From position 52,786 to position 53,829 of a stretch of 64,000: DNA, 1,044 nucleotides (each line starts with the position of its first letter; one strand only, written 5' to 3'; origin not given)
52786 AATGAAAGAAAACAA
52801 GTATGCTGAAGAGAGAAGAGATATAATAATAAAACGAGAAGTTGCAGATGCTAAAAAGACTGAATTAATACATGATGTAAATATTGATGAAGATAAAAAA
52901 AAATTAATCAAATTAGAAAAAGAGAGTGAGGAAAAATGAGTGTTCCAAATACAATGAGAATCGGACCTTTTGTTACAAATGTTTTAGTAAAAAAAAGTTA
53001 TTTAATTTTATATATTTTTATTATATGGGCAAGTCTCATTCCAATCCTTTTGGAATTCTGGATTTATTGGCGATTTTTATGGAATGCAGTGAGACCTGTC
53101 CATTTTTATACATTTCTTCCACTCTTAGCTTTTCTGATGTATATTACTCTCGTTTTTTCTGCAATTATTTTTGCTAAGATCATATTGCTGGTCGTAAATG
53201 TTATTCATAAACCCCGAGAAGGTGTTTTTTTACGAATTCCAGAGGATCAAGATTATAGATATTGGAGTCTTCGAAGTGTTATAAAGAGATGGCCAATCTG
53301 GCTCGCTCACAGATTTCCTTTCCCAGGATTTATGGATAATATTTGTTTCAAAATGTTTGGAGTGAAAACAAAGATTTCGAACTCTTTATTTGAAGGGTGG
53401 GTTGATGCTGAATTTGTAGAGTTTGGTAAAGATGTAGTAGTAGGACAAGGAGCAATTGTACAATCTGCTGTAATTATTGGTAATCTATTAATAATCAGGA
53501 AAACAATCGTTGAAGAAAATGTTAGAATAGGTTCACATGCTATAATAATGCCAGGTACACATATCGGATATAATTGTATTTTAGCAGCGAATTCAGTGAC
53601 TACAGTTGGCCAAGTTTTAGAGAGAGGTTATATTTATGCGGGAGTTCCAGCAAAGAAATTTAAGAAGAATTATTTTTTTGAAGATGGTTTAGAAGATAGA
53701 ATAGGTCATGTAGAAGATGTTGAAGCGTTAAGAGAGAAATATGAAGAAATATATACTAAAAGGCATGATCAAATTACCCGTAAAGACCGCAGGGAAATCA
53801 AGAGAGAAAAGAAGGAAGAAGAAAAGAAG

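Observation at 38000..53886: Three loci of stand-alone (TM hairpin + left-handed beta-helix) x3 modules, resembling the polymerising half of epsilon-poly-lysine synthetase without its A/T domains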

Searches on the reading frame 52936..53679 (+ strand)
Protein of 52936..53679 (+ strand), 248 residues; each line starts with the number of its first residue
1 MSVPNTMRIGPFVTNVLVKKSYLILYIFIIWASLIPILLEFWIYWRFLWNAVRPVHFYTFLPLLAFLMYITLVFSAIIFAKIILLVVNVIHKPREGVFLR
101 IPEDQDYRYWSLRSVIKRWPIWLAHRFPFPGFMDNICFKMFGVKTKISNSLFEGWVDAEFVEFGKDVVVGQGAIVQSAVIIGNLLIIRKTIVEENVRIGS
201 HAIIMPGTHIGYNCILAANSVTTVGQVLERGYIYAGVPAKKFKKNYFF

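Call 24: search_protein_representatives(alignment_id=A2)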
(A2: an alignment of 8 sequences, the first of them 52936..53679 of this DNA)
Query: 8 sequences, 252 profile positions. Proteins with E-value up to 0.001 (for the whole library): 3303; up to 1e-10: 702; up to 1e-30: 105. The best 150 are listed.
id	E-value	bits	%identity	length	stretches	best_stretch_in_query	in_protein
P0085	1.3e-171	584.9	-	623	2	3-251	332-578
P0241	5.8e-159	543.4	-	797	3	16-250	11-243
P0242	4.7e-123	425.8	-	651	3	16-246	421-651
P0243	2.2e-110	384.3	-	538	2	16-249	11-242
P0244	6.1e-101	353.3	-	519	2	28-250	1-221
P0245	6.0e-95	333.7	-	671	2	17-251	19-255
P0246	7.4e-95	333.4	-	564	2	15-251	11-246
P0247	1.0e-93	329.7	-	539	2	10-245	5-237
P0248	7.4e-93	326.9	-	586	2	16-251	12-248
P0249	3.0e-91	321.6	-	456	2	91-245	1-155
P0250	6.2e-90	317.3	-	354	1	2-250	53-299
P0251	1.0e-86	306.8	-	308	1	7-252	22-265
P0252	1.4e-86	306.3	-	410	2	7-252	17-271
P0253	4.5e-85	301.4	-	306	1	7-252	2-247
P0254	5.0e-77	275.0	-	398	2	43-250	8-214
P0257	3.0e-71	256.0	-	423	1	7-251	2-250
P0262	2.6e-65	236.6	-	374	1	7-250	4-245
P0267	8.5e-57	208.7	-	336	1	25-248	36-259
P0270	5.0e-56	206.2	-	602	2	14-245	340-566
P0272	2.0e-54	200.9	-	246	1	11-248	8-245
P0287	1.4e-46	175.2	-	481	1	24-245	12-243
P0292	2.2e-44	168.0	-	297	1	19-251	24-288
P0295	4.7e-43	163.7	-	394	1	25-251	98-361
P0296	1.5e-42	162.1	-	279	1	21-251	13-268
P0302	6.0e-40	153.5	-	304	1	26-248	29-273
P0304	3.4e-39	151.0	-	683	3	63-250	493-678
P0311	1.3e-37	145.8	-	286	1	22-250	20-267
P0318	2.0e-36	142.0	-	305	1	19-251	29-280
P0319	2.6e-36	141.6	-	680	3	68-246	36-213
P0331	1.4e-33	132.6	-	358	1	16-251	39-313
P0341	2.4e-31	125.3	-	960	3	85-246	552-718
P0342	3.2e-31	124.9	-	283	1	15-251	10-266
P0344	4.8e-31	124.3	-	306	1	21-247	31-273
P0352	1.5e-28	116.1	-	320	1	27-244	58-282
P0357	8.6e-28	113.7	-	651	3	73-245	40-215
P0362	4.0e-26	108.2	-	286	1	27-244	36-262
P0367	7.4e-26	107.3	-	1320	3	42-249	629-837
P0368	1.1e-25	106.8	-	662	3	78-248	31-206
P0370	2.2e-25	105.8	-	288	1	17-247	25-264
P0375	1.0e-24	103.6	-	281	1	35-246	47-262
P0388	9.1e-24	100.5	-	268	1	26-247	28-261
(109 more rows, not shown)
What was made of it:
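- On Pls/PosA family NRPS terminal domain (TIGR02353): The window profile hits P0367 at E 7.4e-26 over profile positions 42-249 (call 24).
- One is P0367 (1320 aa) at E 7.4e-26, with three stretches, the best covering profile positions 42-249 (call 24).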

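Call 25: search_protein_families(library=ncbifam, proteins=[P0367, P0341, P0241, P0242, P0304, P0319, P0357, P0368, P0245, P0270], max_evalue=0.00001)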
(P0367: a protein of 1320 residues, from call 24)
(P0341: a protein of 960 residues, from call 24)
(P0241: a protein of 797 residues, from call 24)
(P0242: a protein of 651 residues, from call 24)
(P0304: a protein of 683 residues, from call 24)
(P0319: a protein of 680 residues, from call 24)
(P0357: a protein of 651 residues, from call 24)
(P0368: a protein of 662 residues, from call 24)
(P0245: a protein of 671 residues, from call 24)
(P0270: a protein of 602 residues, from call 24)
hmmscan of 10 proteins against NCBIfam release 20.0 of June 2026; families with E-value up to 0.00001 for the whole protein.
P0367 (1320 aa): 105 families (the best 25 are shown)
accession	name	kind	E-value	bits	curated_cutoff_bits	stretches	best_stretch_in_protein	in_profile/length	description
TIGR02353.1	NRPS_term_dom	equivalog_domain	7.4e-177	589.8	423.1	1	623-1313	1-695/695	Pls/PosA family non-ribosomal peptide synthetase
TIGR01733.1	AA-adenyl-dom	subfamily_domain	4.1e-127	424.4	317.4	1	44-438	2-409/409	amino acid adenylation domain-containing protein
NF004282.0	PRK05691.1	subfamily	8.9e-120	400.3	4090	1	14-594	1129-1705/4334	non-ribosomal peptide synthase/polyketide synthase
NF038078.1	NRPS_MxcG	equivalog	3.7e-116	389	2300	1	13-601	453-1048/1442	myxochelin non-ribosomal peptide synthetase MxcG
NF041803.1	NRPS_SolG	exception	2.2e-109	366.6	2200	1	20-592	565-1153/1163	solanimycin non-ribosomal peptide synthetase SolG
NF047350.1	aureusi_NRPS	equivalog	2.6e-108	362.9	2500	1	14-595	1432-1991/2373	aureusimine non-ribosomal peptide synthetase AusA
NF007605.2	PRK10252.1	equivalog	3.1e-86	290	2400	1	15-569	453-1017/1292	enterobactin non-ribosomal peptide synthetase EntF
NF003417.0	PRK04813.1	subfamily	5.3e-73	246.3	476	1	17-509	4-503/505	D-alanine--poly(phosphoribitol) ligase subunit DltA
TIGR01734.1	D-ala-DACP-lig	equivalog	1e-69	235.4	559.85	1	18-509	2-502/504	D-alanine--poly(phosphoribitol) ligase subunit DltA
TIGR03098.1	ligase_PEP_1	hypoth_equivalog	1.7e-69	234.7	592.35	1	19-505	3-514/517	acyl-CoA ligase (AMP-forming), exosortase A system-associated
NF004837.0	PRK06187.1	subfamily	4.3e-64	216.7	476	1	16-509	8-522/531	long-chain-fatty-acid--CoA ligase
TIGR03443.1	alpha_am_amid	equivalog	3.5e-59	200.3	1030.1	3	157-458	413-751/1390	L-aminoadipate-semialdehyde dehydrogenase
NF052269.1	Staph_lig_FadD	equivalog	1.3e-43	149.1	650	1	25-511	9-495/499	long-chain-fatty-acid--CoA ligase FadD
NF004114.0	PRK05605.1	equivalog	3.2e-43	147.9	766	2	126-505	185-565/575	long-chain-fatty-acid--CoA ligase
NF004511.1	PRK05852.1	equivalog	5.2e-41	140.8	650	1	18-505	1-500/505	FadD7 family fatty acid--CoA ligase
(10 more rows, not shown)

P0341 (960 aa): 227 families (the best 25 are shown)
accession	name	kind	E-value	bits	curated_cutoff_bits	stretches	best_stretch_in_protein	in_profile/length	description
TIGR02353.1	NRPS_term_dom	equivalog_domain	3.6e-49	167.7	423.1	3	373-520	98-246/695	Pls/PosA family non-ribosomal peptide synthetase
NF040690.1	mycolate_SDR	equivalog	2.5e-41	141.9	380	1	18-208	10-198/265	mycolate reductase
NF005672.0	PRK07454.1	equivalog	1.8e-32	112.5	234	1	18-201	8-190/241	SDR family oxidoreductase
NF005806.0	PRK07666.1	equivalog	3.3e-32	111.7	286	1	12-208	3-198/239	3-ketoacyl-ACP reductase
NF006565.0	PRK09072.1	equivalog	5.3e-29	101.6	238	1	14-203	3-188/265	SDR family oxidoreductase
NF005559.1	PRK07231.1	subfamily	5.8e-29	101.3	215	1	14-206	2-193/249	glucose 1-dehydrogenase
NF004825.0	PRK06181.1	equivalog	1.1e-28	100.2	215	1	13-206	3-195/268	SDR family oxidoreductase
NF006123.0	PRK08267.1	equivalog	1.4e-27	96.6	261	1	20-205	6-189/261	SDR family oxidoreductase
NF005594.0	PRK07326.1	equivalog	5.9e-26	91.5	271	1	13-205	3-192/237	SDR family oxidoreductase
NF006693.0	PRK09242.1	equivalog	7.8e-26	90.7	328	1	13-205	7-200/258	SDR family oxidoreductase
NF004823.0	PRK06179.1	subfamily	2.9e-25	89.2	310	1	19-231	8-211/271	oxidoreductase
NF058585.1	HptprglPActTf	PfamEq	6.9e-25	87.6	300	2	858-931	68-141/172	heptaprenylglyceryl phosphate O-acetyltransferase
NF009464.0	PRK12824.1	subfamily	1.3e-24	87.3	269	1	19-204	5-190/245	3-oxoacyl-ACP reductase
NF050024.1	7betaHSDH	equivalog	1.6e-24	86.8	300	1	11-203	1-191/260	7beta-hydroxysteroid dehydrogenase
NF005446.0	PRK07035.1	equivalog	2.9e-24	85.7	373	1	10-213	5-205/255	SDR family oxidoreductase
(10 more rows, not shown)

P0241 (797 aa): 21 families
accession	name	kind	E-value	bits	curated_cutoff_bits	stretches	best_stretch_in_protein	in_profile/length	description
NF058585.1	HptprglPActTf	PfamEq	1.9e-17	63.4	300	1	119-250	34-168/172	heptaprenylglyceryl phosphate O-acetyltransferase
TIGR03570.1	NeuD_NnaD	subfamily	1.2e-15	57.7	160.8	0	157-237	117-202/202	NeuD/PglB/VioB family sugar acetyltransferase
TIGR02353.1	NRPS_term_dom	equivalog_domain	7.7e-15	54.3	423.1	1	133-252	106-226/695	Pls/PosA family non-ribosomal peptide synthetase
NF050158.1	CarbAnhydGPos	equivalog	2.7e-13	49.9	250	1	172-259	73-160/172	gamma carbonic anhydrase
NF007797.0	PRK10502.1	subfamily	4.4e-13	49.3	192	1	182-242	121-179/183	WcaF family extracellular polysaccharide biosynthesis acetyltransferase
NF002060.0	PRK00892.1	subfamily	4.4e-12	45.8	207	0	141-215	97-172/345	UDP-3-O-(3-hydroxymyristoyl)glucosamine N-acyltransferase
NF010150.1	PRK13627.1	equivalog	9.4e-11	41.8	305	0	169-245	71-147/196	carnitine operon protein CaiE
TIGR02287.1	PaaY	equivalog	6.1e-09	35.9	319.6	0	168-243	68-143/192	phenylacetic acid degradation protein PaaY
TIGR03532.1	DapD_Ac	equivalog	3.4e-08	33.4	231.75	0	166-253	137-228/231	2,3,4,5-tetrahydropyridine-2,6-dicarboxylate N-acetyltransferase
NF010934.1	PRK14354.1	equivalog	1.3e-07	30.5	450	0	159-222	282-349/447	bifunctional UDP-N-acetylglucosamine diphosphorylase/glucosamine-1-phosphate N-acetyltransferase GlmU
TIGR01173.1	glmU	equivalog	1.6e-07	30.6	366.85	0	157-222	280-350/452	bifunctional UDP-N-acetylglucosamine diphosphorylase/glucosamine-1-phosphate N-acetyltransferase GlmU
TIGR03992.1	Arch_glmU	subfamily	2.1e-07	30.2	292.1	0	156-220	241-300/393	bifunctional sugar-1-phosphate nucleotidylyltransferase/acetyltransferase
NF010933.0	PRK14353.1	equivalog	3.6e-07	29.2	505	0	160-220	277-337/453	bifunctional UDP-N-acetylglucosamine diphosphorylase/glucosamine-1-phosphate N-acetyltransferase GlmU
TIGR01853.1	lipid_A_lpxD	equivalog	4.2e-07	29.2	242.5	0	145-214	92-162/325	UDP-3-O-(3-hydroxymyristoyl)glucosamine N-acyltransferase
NF003657.0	PRK05289.1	equivalog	8.4e-07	28.3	226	0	146-210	4-69/264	acyl-ACP--UDP-N-acetylglucosamine O-acyltransferase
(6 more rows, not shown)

P0242 (651 aa): 19 families
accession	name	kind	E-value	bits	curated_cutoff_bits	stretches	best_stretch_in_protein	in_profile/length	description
TIGR02353.1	NRPS_term_dom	equivalog_domain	1.6e-32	112.8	423.1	3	59-235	129-303/695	Pls/PosA family non-ribosomal peptide synthetase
NF058585.1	HptprglPActTf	PfamEq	1.9e-20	73.1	300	1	62-134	78-148/172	heptaprenylglyceryl phosphate O-acetyltransferase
NF007797.0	PRK10502.1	subfamily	6e-18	65.1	192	0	594-650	121-175/183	WcaF family extracellular polysaccharide biosynthesis acetyltransferase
TIGR03570.1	NeuD_NnaD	subfamily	7.1e-14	51.9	160.8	0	593-649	148-202/202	NeuD/PglB/VioB family sugar acetyltransferase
NF050158.1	CarbAnhydGPos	equivalog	2.1e-13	50.3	250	0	81-152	78-150/172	gamma carbonic anhydrase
NF038307.1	EPS_acetyl_HpsU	equivalog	1.2e-11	44.5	305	0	284-401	69-173/178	hormogonium polysaccharide biosynthesis acetyltransferase HpsU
NF002060.0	PRK00892.1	subfamily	1.6e-10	40.6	207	0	64-119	242-292/345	UDP-3-O-(3-hydroxymyristoyl)glucosamine N-acyltransferase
NF010150.1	PRK13627.1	equivalog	6.9e-10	39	305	0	84-160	82-158/196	carnitine operon protein CaiE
TIGR02287.1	PaaY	equivalog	1e-09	38.4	319.6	0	86-170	82-166/192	phenylacetic acid degradation protein PaaY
TIGR01853.1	lipid_A_lpxD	equivalog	1.4e-09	37.4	242.5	0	70-141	233-303/325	UDP-3-O-(3-hydroxymyristoyl)glucosamine N-acyltransferase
TIGR03532.1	DapD_Ac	equivalog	4.3e-09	36.3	231.75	0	571-650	136-210/231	2,3,4,5-tetrahydropyridine-2,6-dicarboxylate N-acetyltransferase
NF007240.0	PRK09677.1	equivalog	1.6e-08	34.2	243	0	84-138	124-176/192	putative lipopolysaccharide biosynthesis O-acetyl transferase WbbJ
NF003657.0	PRK05289.1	equivalog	2e-07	30.4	226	0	64-114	18-69/264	acyl-ACP--UDP-N-acetylglucosamine O-acyltransferase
NF007076.0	PRK09527.1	equivalog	5.8e-07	29.1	347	0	90-126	131-167/203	galactoside O-acetyltransferase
NF007499.0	PRK10092.1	equivalog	7.5e-07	29.1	314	0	87-133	126-170/183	maltose O-acetyltransferase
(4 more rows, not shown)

P0304 (683 aa): 34 families (the best 25 are shown)
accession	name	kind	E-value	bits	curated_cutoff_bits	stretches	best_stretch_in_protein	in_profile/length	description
TIGR02353.1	NRPS_term_dom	equivalog_domain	5.6e-54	183.6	423.1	3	39-298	32-310/695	Pls/PosA family non-ribosomal peptide synthetase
NF058585.1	HptprglPActTf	PfamEq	2.2e-29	102.2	300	3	114-220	50-157/172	heptaprenylglyceryl phosphate O-acetyltransferase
NF007797.0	PRK10502.1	subfamily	4.9e-22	78.4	192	1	139-220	93-176/183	WcaF family extracellular polysaccharide biosynthesis acetyltransferase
NF050158.1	CarbAnhydGPos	equivalog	9.2e-21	74.3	250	2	614-674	80-140/172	gamma carbonic anhydrase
TIGR02287.1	PaaY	equivalog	3.2e-20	72.6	319.6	1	148-220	67-139/192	phenylacetic acid degradation protein PaaY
NF010150.1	PRK13627.1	equivalog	4.4e-16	59.2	305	1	148-222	69-143/196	carnitine operon protein CaiE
TIGR03570.1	NeuD_NnaD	subfamily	1.1e-15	57.8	160.8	1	161-218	147-202/202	NeuD/PglB/VioB family sugar acetyltransferase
NF000311.1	Vat_ABCDEFH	equivalog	9.2e-15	54.7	300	0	165-221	108-162/201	Vat family streptogramin A O-acetyltransferase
NF002060.0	PRK00892.1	subfamily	1.7e-14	53.7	207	0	160-221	256-316/345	UDP-3-O-(3-hydroxymyristoyl)glucosamine N-acyltransferase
NF000490.1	chloram_CatB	equivalog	2.8e-13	49.6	350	0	398-447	113-160/210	type B chloramphenicol O-acetyltransferase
NF007240.0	PRK09677.1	equivalog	5.5e-13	48.8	243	0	391-446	126-179/192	putative lipopolysaccharide biosynthesis O-acetyl transferase WbbJ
TIGR03308.1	phn_thr-fam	hypoth_equivalog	7.2e-13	48.8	201.65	0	394-446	107-157/204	phosphonate metabolim protein, transferase hexapeptide repeat family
NF038307.1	EPS_acetyl_HpsU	equivalog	9.8e-13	48.1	305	0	390-448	119-175/178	hormogonium polysaccharide biosynthesis acetyltransferase HpsU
TIGR01853.1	lipid_A_lpxD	equivalog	1.1e-12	47.6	242.5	0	160-220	247-305/325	UDP-3-O-(3-hydroxymyristoyl)glucosamine N-acyltransferase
NF007499.0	PRK10092.1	equivalog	2e-12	47.3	314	0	167-219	129-179/183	maltose O-acetyltransferase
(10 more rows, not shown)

P0319 (680 aa): 28 families (the best 25 are shown)
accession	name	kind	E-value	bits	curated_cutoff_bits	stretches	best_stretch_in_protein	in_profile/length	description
TIGR02353.1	NRPS_term_dom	equivalog_domain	4.1e-53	180.8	423.1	3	327-619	99-399/695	Pls/PosA family non-ribosomal peptide synthetase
NF058585.1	HptprglPActTf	PfamEq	8.4e-24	84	300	2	111-197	58-143/172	heptaprenylglyceryl phosphate O-acetyltransferase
NF050158.1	CarbAnhydGPos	equivalog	2.7e-20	72.7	250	2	380-446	76-143/172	gamma carbonic anhydrase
NF007797.0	PRK10502.1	subfamily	1.1e-16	61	192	0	385-443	120-176/183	WcaF family extracellular polysaccharide biosynthesis acetyltransferase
TIGR03570.1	NeuD_NnaD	subfamily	3e-15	56.4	160.8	0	366-441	128-202/202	NeuD/PglB/VioB family sugar acetyltransferase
TIGR03308.1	phn_thr-fam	hypoth_equivalog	7.7e-15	55.3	201.65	1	389-464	107-178/204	phosphonate metabolim protein, transferase hexapeptide repeat family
NF000311.1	Vat_ABCDEFH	equivalog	5.5e-14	52.2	300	1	391-467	111-183/201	Vat family streptogramin A O-acetyltransferase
NF000490.1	chloram_CatB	equivalog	5.5e-14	52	350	1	395-444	115-162/210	type B chloramphenicol O-acetyltransferase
TIGR03532.1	DapD_Ac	equivalog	6.3e-14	52.1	231.75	0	389-450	159-218/231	2,3,4,5-tetrahydropyridine-2,6-dicarboxylate N-acetyltransferase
NF033468.1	stregram_VatI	exception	1.3e-13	51.2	415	1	381-469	102-187/208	streptogramin A O-acetyltransferase Vat(I)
NF010150.1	PRK13627.1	equivalog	3.2e-11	43.3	305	0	158-216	86-144/196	carnitine operon protein CaiE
NF000147.1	stregram_VatF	exception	3.2e-11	43.1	400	1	396-467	126-193/221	streptogramin A O-acetyltransferase Vat(F)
TIGR02287.1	PaaY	equivalog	8.8e-11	41.9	319.6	0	385-448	81-144/192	phenylacetic acid degradation protein PaaY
NF002060.0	PRK00892.1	subfamily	1.8e-10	40.5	207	0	135-201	117-184/345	UDP-3-O-(3-hydroxymyristoyl)glucosamine N-acyltransferase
NF038307.1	EPS_acetyl_HpsU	equivalog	2.2e-09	37.2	305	0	385-442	119-174/178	hormogonium polysaccharide biosynthesis acetyltransferase HpsU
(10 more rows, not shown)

P0357 (651 aa): 18 families
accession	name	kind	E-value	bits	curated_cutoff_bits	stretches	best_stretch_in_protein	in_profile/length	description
TIGR02353.1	NRPS_term_dom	equivalog_domain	5.1e-46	157.3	423.1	2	76-287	77-294/695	Pls/PosA family non-ribosomal peptide synthetase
NF007797.0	PRK10502.1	subfamily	3e-20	72.6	192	0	160-216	122-176/183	WcaF family extracellular polysaccharide biosynthesis acetyltransferase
NF058585.1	HptprglPActTf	PfamEq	9.7e-19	67.6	300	1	105-212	49-153/172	heptaprenylglyceryl phosphate O-acetyltransferase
NF038307.1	EPS_acetyl_HpsU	equivalog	1.1e-15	57.7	305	0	104-149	40-86/178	hormogonium polysaccharide biosynthesis acetyltransferase HpsU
NF002060.0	PRK00892.1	subfamily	5.5e-13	48.8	207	0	135-216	240-315/345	UDP-3-O-(3-hydroxymyristoyl)glucosamine N-acyltransferase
TIGR01853.1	lipid_A_lpxD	equivalog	2e-12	46.7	242.5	0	134-216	230-305/325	UDP-3-O-(3-hydroxymyristoyl)glucosamine N-acyltransferase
TIGR03570.1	NeuD_NnaD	subfamily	1.8e-11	44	160.8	0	140-214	123-202/202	NeuD/PglB/VioB family sugar acetyltransferase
NF010935.0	PRK14355.1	equivalog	2e-11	43.2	718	0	111-205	239-327/459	bifunctional UDP-N-acetylglucosamine diphosphorylase/glucosamine-1-phosphate N-acetyltransferase GlmU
TIGR04008.1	WcaF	equivalog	4.5e-10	39.7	326.3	0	106-149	42-86/180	colanic acid biosynthesis acetyltransferase WcaF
NF052502.1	man1P_GTase_Rv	exception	3.2e-09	36.1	440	0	361-419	259-316/352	mannose-1-phosphate guanylyltransferase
TIGR02287.1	PaaY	equivalog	3.3e-09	36.7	319.6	0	144-214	67-137/192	phenylacetic acid degradation protein PaaY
NF010150.1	PRK13627.1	equivalog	1.8e-08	34.4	305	0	144-215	69-140/196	carnitine operon protein CaiE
NF007076.0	PRK09527.1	equivalog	1.9e-08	33.9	347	0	155-214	123-180/203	galactoside O-acetyltransferase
TIGR01173.1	glmU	equivalog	6.2e-08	31.9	366.85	0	128-207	250-323/452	bifunctional UDP-N-acetylglucosamine diphosphorylase/glucosamine-1-phosphate N-acetyltransferase GlmU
NF050158.1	CarbAnhydGPos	equivalog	9.1e-08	32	250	0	155-214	79-138/172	gamma carbonic anhydrase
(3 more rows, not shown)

P0368 (662 aa): 22 families
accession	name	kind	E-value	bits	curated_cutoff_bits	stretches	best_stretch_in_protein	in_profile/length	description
TIGR02353.1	NRPS_term_dom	equivalog_domain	4.1e-49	167.6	423.1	3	26-206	45-215/695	Pls/PosA family non-ribosomal peptide synthetase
NF058585.1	HptprglPActTf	PfamEq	2.7e-22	79.2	300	2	549-661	49-157/172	heptaprenylglyceryl phosphate O-acetyltransferase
NF050158.1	CarbAnhydGPos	equivalog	1.7e-18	66.9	250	2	134-206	69-142/172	gamma carbonic anhydrase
NF007797.0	PRK10502.1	subfamily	5e-18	65.4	192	1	145-208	119-180/183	WcaF family extracellular polysaccharide biosynthesis acetyltransferase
TIGR03570.1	NeuD_NnaD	subfamily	2.2e-16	60.1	160.8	0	356-431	128-202/202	NeuD/PglB/VioB family sugar acetyltransferase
NF038307.1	EPS_acetyl_HpsU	equivalog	1.7e-13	50.6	305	0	145-204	118-175/178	hormogonium polysaccharide biosynthesis acetyltransferase HpsU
TIGR02287.1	PaaY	equivalog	6.9e-13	48.7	319.6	0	375-431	83-137/192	phenylacetic acid degradation protein PaaY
NF002060.0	PRK00892.1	subfamily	4.1e-11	42.6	207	0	601-647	106-152/345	UDP-3-O-(3-hydroxymyristoyl)glucosamine N-acyltransferase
NF010150.1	PRK13627.1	equivalog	1.2e-10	41.4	305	0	150-205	87-142/196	carnitine operon protein CaiE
NF000490.1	chloram_CatB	equivalog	6.2e-10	38.7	350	0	158-231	117-188/210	type B chloramphenicol O-acetyltransferase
NF000311.1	Vat_ABCDEFH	equivalog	7.2e-10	38.8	300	0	158-211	117-168/201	Vat family streptogramin A O-acetyltransferase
TIGR03308.1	phn_thr-fam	hypoth_equivalog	1.9e-09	37.7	201.65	0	150-227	107-182/204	phosphonate metabolim protein, transferase hexapeptide repeat family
NF052502.1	man1P_GTase_Rv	exception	4.2e-09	35.7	440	0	566-650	258-339/352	mannose-1-phosphate guanylyltransferase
TIGR03532.1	DapD_Ac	equivalog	8e-09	35.4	231.75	0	152-204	161-211/231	2,3,4,5-tetrahydropyridine-2,6-dicarboxylate N-acetyltransferase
NF003657.0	PRK05289.1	equivalog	2.8e-08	33.2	226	0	600-647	7-54/264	acyl-ACP--UDP-N-acetylglucosamine O-acyltransferase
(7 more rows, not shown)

P0245 (671 aa): 4 families
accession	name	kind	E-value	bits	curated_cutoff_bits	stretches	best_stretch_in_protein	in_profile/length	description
TIGR02353.1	NRPS_term_dom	equivalog_domain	4.8e-20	71.5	423.1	2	17-252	220-456/695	Pls/PosA family non-ribosomal peptide synthetase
NF058585.1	HptprglPActTf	PfamEq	6.6e-08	32.3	300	1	159-254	69-161/172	heptaprenylglyceryl phosphate O-acetyltransferase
NF007797.0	PRK10502.1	subfamily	1e-06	28.6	192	0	192-254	120-180/183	WcaF family extracellular polysaccharide biosynthesis acetyltransferase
TIGR03570.1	NeuD_NnaD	subfamily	4.9e-06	26.3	160.8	0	190-225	146-181/202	NeuD/PglB/VioB family sugar acetyltransferase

P0270 (602 aa): 2 families
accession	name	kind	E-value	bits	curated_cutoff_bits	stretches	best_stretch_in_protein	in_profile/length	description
TIGR02353.1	NRPS_term_dom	equivalog_domain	9.9e-08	30.8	423.1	1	366-563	499-694/695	Pls/PosA family non-ribosomal peptide synthetase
NF058585.1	HptprglPActTf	PfamEq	2.4e-06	27.2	300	0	443-544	30-136/172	heptaprenylglyceryl phosphate O-acetyltransferase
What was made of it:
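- On Pls/PosA family NRPS terminal domain (TIGR02353): The control Pls P0367 scores 589.8 bits (call 25).
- P0367 is a true Pls/PosA NRPS: TIGR02353 scores 589.8 bits against a cutoff of 423, and it has an A domain (call 25). The closest full-length relatives are enzymes (call 25).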
